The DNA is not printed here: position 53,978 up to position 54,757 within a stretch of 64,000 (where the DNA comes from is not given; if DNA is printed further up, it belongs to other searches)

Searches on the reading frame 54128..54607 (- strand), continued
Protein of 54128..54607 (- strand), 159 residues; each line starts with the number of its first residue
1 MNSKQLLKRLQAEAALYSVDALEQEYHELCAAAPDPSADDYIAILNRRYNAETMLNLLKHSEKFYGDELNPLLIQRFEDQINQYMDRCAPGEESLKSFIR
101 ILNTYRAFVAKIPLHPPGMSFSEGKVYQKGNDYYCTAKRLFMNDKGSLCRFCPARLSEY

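Call 81: search_protein_families(library=pfam, proteins=[P0100, P0121, P0124, P0103, P0049, P0067, P0112, P0128, P0035, P0034], max_evalue=0.01)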
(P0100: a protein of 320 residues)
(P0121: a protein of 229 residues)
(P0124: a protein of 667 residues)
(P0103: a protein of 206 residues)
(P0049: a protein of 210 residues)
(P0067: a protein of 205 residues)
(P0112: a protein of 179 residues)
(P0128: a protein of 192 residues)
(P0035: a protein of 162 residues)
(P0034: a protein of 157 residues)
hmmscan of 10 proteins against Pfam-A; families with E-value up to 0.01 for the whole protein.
P0100 (320 aa): 2 families
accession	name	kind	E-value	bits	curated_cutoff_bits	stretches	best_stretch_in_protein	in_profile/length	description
PF09888.14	DUF2115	-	1.5e-21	78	25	1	231-319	74-161/162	Uncharacterized protein conserved in archaea (DUF2115)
PF05065.19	Phage_capsid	-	5.8e-05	23.1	24.2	1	95-239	5-143/280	Phage capsid family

P0121 (229 aa): 1 family
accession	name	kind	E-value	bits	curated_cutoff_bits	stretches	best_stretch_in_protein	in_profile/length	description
PF09888.14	DUF2115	-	3.4e-09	37.8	25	1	140-225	65-159/162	Uncharacterized protein conserved in archaea (DUF2115)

P0124 (667 aa): 4 families
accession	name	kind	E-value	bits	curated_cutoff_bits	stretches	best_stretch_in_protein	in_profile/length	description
PF08740.16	BCS1_N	-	4e-17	63.2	28.1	1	240-301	98-158/182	BCS1 N terminal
PF08772.16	Zn_ribbon_NOB1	-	1.9e-08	34.7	24.9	1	8-41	10-43/72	Nin one binding (NOB1) Zn-ribbon like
PF02376.21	CUT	-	0.00016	22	24.4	0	269-289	31-51/79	CUT domain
PF19501.5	PcRGLX_1st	-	0.0021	18.3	22.1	0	239-263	49-73/83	PcRGLX-like N-terminal RIFT barrel domain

P0103 (206 aa): 2 families
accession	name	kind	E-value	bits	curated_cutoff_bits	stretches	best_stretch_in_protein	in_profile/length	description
PF09888.14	DUF2115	-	3e-17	64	25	1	127-187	99-160/162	Uncharacterized protein conserved in archaea (DUF2115)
PF10143.14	PhosphMutase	-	2.9e-12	47.3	21.5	1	31-98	1-67/170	2,3-bisphosphoglycerate-independent phosphoglycerate mutase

P0049 (210 aa): 1 family
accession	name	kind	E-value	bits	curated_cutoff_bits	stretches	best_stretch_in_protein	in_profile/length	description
PF09888.14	DUF2115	-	2.3e-23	83.9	25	1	49-201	2-159/162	Uncharacterized protein conserved in archaea (DUF2115)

P0067 (205 aa): 1 family
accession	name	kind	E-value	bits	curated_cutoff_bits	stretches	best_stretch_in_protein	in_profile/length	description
PF09888.14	DUF2115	-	7.6e-25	88.7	25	1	76-203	30-160/162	Uncharacterized protein conserved in archaea (DUF2115)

P0112 (179 aa): 1 family
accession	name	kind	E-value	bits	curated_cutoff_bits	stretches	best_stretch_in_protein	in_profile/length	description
PF09888.14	DUF2115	-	7.3e-11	43.3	25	1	79-174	71-160/162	Uncharacterized protein conserved in archaea (DUF2115)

P0128 (192 aa): 1 family
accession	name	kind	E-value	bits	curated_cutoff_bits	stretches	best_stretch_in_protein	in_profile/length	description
PF09888.14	DUF2115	-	1.5e-28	100.8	25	1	23-183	2-160/162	Uncharacterized protein conserved in archaea (DUF2115)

P0035 (162 aa): 1 family
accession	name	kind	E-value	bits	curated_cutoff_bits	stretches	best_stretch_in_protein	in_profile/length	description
PF09888.14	DUF2115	-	1.9e-26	94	25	1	5-158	2-160/162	Uncharacterized protein conserved in archaea (DUF2115)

P0034 (157 aa): 1 family
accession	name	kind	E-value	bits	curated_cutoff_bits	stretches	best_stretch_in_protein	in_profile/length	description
PF09888.14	DUF2115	-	6.7e-23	82.4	25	1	12-153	14-160/162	Uncharacterized protein conserved in archaea (DUF2115)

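Call 82: find_encoding_contigs(protein=P0035, flank=6000, max_places=3)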
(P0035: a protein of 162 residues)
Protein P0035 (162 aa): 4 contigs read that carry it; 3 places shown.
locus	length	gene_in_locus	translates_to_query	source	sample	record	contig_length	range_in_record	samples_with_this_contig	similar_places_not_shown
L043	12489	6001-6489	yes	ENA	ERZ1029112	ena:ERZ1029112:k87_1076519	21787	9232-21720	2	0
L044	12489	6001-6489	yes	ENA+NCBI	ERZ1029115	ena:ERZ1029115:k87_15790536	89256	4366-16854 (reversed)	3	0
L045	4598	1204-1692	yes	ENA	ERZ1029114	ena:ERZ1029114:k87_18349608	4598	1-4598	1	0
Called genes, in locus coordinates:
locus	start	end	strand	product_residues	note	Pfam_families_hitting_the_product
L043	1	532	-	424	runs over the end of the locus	PF04262:Glu_cys_ligase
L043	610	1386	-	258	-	PF13230:GATase_4, PF13522:GATase_6 (weak)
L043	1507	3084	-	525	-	PF02690:Na_Pi_cotrans, PF01895:PhoU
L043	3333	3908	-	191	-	PF12917:YfbR-like, PF13023:HD_3, PF01966:HD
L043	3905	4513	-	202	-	PF12654:DUF3786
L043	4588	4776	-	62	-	PF00830:Ribosomal_L28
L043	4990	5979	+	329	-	PF23988:DUF7309, PF22007:DUF6930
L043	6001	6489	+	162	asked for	PF09888:DUF2115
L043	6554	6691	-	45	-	-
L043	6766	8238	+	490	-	PF00370:FGGY_N, PF02782:FGGY_C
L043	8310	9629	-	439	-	PF08239:SH3_3, PF06347:SH3_4 (weak), PF08239:SH3_3 (weak), PF01520:Amidase_3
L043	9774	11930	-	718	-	PF01751:Toprim, PF01131:Topoisom_bac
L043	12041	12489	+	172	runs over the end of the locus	?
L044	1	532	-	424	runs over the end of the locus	PF04262:Glu_cys_ligase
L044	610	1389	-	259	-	PF13230:GATase_4, PF13522:GATase_6 (weak)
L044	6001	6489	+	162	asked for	PF09888:DUF2115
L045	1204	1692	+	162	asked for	PF09888:DUF2115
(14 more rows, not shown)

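Call 84: find_encoding_contigs(protein=P0059, flank=5000, max_places=2)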
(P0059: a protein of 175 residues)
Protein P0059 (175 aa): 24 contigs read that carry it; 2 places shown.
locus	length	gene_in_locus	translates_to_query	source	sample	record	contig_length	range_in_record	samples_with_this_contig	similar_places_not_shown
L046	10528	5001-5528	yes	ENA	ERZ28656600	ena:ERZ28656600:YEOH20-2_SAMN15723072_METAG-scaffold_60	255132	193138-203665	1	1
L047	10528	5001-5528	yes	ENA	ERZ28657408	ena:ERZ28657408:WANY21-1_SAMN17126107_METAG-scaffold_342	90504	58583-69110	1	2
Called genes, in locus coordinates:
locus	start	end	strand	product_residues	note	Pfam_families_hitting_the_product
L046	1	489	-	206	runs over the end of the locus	PF01209:Ubie_methyltran, PF05219:DREV, PF05175:MTS, PF13489:Methyltransf_23, PF07021:MetW, PF13847:Methyltransf_31, PF08241:Methyltransf_11, PF08242:Methyltransf_12, +5 more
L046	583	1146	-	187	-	PF00440:TetR_N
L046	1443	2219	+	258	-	PF01209:Ubie_methyltran, PF03848:TehB, PF13489:Methyltransf_23, PF05175:MTS, PF13649:Methyltransf_25, PF13847:Methyltransf_31, PF08241:Methyltransf_11, PF08242:Methyltransf_12, +1 more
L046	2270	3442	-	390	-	PF01808:AICARFT_IMPCHas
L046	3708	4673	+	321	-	PF01261:AP_endonuc_2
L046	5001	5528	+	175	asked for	PF09888:DUF2115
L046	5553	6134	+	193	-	PF10050:DUF2284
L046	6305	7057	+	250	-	PF04203:Sortase (weak)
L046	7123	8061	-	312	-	PF00126:HTH_1, PF03466:LysR_substrate (weak)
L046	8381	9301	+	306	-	PF00142:Fer4_NifH, PF01656:CbiA, PF02374:ArsA_ATPase (weak), PF13614:AAA_31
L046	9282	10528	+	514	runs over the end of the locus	PF00148:Oxidored_nitro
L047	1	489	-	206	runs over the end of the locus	PF01209:Ubie_methyltran, PF05219:DREV, PF05175:MTS, PF13489:Methyltransf_23, PF07021:MetW, PF13847:Methyltransf_31, PF08241:Methyltransf_11, PF08242:Methyltransf_12, +5 more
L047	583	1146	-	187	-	PF00440:TetR_N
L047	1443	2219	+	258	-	PF01209:Ubie_methyltran, PF03848:TehB, PF13489:Methyltransf_23, PF05175:MTS, PF13649:Methyltransf_25, PF13847:Methyltransf_31, PF08241:Methyltransf_11, PF08242:Methyltransf_12, +1 more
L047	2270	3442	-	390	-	PF01808:AICARFT_IMPCHas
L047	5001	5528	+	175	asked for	PF09888:DUF2115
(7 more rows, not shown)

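Call 85: find_encoding_contigs(protein=P0045, flank=5000, max_places=2)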
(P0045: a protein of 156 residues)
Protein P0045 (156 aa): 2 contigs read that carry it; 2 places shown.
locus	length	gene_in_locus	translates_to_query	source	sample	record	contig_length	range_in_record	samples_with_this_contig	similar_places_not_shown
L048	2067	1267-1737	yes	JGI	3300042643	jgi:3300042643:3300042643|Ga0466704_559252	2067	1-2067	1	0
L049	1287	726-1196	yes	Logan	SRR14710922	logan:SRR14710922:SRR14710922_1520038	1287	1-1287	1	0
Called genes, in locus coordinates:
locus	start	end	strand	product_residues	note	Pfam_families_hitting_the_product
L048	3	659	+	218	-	PF12654:DUF3786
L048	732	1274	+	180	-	PF07796:DUF1638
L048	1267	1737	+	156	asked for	PF09888:DUF2115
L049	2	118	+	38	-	?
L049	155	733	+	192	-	PF07796:DUF1638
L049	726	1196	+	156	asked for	PF09888:DUF2115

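Call 86: find_encoding_contigs(protein=P0057, flank=5000, max_places=2)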
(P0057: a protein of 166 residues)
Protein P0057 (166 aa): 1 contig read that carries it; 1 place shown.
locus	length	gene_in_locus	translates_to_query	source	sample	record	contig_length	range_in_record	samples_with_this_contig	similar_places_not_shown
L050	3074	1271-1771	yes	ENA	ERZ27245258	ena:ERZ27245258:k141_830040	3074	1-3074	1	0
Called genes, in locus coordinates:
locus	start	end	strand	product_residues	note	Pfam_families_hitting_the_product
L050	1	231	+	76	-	?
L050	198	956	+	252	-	PF07155:ECF-ribofla_trS, PF12822:ECF_trnsprt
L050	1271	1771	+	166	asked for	PF09888:DUF2115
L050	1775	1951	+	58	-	-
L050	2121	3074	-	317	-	?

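Call 91: find_related_loci(query=A7, collection=viral_contigs, flank=5000)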
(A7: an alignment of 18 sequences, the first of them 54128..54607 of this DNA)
Query A7 (159 aa) in viral_contigs; peptide patterns used: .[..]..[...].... (x = any residue, [..] = any of these).
9 stretches matched a pattern, but none encodes a relative of the query by tblastn (E <= 1e-3).

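Call 93: search_dna_similar(query=L043:4990-5976:+, collection=plasmids, mode=protein, max_evalue=1, max_rows=15)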
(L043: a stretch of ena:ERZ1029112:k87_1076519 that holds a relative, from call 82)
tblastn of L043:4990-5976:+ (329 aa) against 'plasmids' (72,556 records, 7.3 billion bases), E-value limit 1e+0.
No match.

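Call 98: find_encoding_contigs(protein=P0049, flank=4000, max_places=1)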
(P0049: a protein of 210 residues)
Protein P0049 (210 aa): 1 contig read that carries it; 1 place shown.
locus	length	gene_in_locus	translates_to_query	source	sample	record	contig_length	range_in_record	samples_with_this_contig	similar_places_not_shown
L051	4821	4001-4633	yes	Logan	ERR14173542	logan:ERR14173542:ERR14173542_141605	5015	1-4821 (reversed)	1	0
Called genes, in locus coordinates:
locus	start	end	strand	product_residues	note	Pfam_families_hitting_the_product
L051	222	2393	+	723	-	PF00142:Fer4_NifH, PF01656:CbiA, PF02374:ArsA_ATPase (weak), PF13614:AAA_31 (weak), PF00148:Oxidored_nitro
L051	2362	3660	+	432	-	PF00148:Oxidored_nitro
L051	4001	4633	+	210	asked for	PF09888:DUF2115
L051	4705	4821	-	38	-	?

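Call 99: find_encoding_contigs(protein=P0065, flank=4000, max_places=1)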
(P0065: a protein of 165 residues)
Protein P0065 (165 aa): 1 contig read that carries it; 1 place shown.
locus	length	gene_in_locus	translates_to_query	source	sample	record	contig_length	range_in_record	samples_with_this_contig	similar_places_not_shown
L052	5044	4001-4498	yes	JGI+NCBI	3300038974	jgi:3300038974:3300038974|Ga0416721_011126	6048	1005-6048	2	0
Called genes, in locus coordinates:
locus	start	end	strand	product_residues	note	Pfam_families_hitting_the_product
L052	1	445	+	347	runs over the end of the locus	PF14262:Cthe_2159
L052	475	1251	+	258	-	PF09359:VTC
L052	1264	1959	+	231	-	PF16316:DUF4956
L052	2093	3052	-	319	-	PF07155:ECF-ribofla_trS, PF12822:ECF_trnsprt (weak)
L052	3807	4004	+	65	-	-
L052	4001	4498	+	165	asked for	PF09888:DUF2115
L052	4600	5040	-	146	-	-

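Call 100: find_encoding_contigs(protein=P0047, flank=4000, max_places=1)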
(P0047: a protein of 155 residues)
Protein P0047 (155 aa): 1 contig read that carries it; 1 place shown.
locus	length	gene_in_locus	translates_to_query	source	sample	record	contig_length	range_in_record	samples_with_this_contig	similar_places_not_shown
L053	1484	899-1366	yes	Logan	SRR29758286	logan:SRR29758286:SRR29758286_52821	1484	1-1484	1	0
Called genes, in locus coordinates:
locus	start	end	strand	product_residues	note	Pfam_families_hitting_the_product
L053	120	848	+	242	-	-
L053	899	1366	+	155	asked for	PF09888:DUF2115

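Call 101: find_encoding_contigs(protein=P0064, flank=4000, max_places=1)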
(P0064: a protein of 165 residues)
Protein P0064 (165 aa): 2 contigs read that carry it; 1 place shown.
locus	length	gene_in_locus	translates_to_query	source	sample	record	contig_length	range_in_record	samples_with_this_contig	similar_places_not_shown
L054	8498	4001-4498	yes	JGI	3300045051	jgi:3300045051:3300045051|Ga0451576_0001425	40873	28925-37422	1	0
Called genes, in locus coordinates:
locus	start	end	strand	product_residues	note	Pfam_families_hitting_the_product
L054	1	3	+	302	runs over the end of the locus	PF19300:BPD_transp_1_N, PF00528:BPD_transp_1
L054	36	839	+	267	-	PF00528:BPD_transp_1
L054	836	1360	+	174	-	PF01510:Amidase_2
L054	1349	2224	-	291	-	PF00892:EamA, PF03151:TPT (faint), PF00892:EamA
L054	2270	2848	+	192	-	PF01966:HD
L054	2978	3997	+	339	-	-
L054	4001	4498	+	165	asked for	PF09888:DUF2115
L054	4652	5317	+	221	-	-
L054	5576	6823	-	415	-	-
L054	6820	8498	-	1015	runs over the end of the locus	PF01869:BcrAD_BadFG, PF09989:DUF2229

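Call 103: search_protein_families(library=pfam, proteins=[L054:2978-3994:+, L054:4652-5314:+, L053:120-845:+, L054:5579-6823:-, L052:3807-4001:+, L050:1775-1948:+], max_evalue=1)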
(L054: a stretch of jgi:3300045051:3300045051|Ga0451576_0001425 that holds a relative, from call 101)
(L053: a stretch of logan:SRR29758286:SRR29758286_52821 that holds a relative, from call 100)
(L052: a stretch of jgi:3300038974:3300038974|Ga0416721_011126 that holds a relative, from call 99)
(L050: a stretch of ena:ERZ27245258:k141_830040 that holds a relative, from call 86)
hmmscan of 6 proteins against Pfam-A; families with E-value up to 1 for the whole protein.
L054:2978-3994:+ (339 aa): 6 families
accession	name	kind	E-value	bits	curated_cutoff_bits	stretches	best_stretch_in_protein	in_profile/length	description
PF18912.6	DZR_2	-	0.00059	20.1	27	1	3-36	21-52/56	Double zinc ribbon domain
PF13920.12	zf-C3HC4_3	-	0.032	14.5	27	1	5-27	25-46/49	Zinc finger, C3HC4 type (RING finger)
PF04355.18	BamE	-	0.052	13.8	23.2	1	288-308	11-31/71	Outer membrane protein assembly factor BamE domain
PF20270.3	CATRA-C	-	0.11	13.7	24.6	1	127-203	25-101/137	CASPASE and TPR Repeat-Associated C-terminal domain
PF20667.3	Sec10_N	-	0.15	12.6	27.4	0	87-234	12-101/118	Exocyst complex component Sec10, N-terminal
PF12773.13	DZR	-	0.52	11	27.3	1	6-28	15-35/45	Double zinc ribbon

L054:4652-5314:+ (221 aa): 0 families

L053:120-845:+ (242 aa): 0 families

L054:5579-6823:- (415 aa): 0 families

L052:3807-4001:+ (65 aa): 0 families

L050:1775-1948:+ (58 aa): 0 families

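Call 106: search_solved_structures(query=A6, max_evalue=10)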
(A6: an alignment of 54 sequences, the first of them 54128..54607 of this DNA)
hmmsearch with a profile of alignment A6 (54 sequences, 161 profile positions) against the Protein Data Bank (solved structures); distinct sequences matched with E-value up to 10: 11.
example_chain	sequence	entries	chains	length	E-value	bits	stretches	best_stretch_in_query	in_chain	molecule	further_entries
5jsn_B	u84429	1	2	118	0.044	17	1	7-97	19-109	Bcl2 inhibitor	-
5cwb_A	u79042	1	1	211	0.17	15.1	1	5-102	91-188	Designed helical repeat protein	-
11zv_B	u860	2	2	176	0.22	14.7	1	5-100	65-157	RBD minibinder 11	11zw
5gmk_H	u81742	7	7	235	0.43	13.8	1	26-90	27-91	Pre-mRNA-splicing factor ISY1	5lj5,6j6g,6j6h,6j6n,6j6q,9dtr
5lj3_G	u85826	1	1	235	0.44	13.7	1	26-90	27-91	ISY1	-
7b9v_G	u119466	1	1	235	0.46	13.7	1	26-90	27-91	Pre-mRNA-splicing factor ISY1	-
4l8i_A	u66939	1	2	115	0.52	13.5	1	5-83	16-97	RSV epitope scaffold FFL_005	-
9k3z_D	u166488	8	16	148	0.6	13.3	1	20-99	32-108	Histone H2B.1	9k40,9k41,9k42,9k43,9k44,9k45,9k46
7d69_D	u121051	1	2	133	0.69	13.1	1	14-99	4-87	Histone H2B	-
6lk8_E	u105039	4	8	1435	2.1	11.5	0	13-99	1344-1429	outer Nup160 | Nup160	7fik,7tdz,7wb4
5jsb_B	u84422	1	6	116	3.4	10.8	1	8-94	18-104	Mcl-1 inhibitor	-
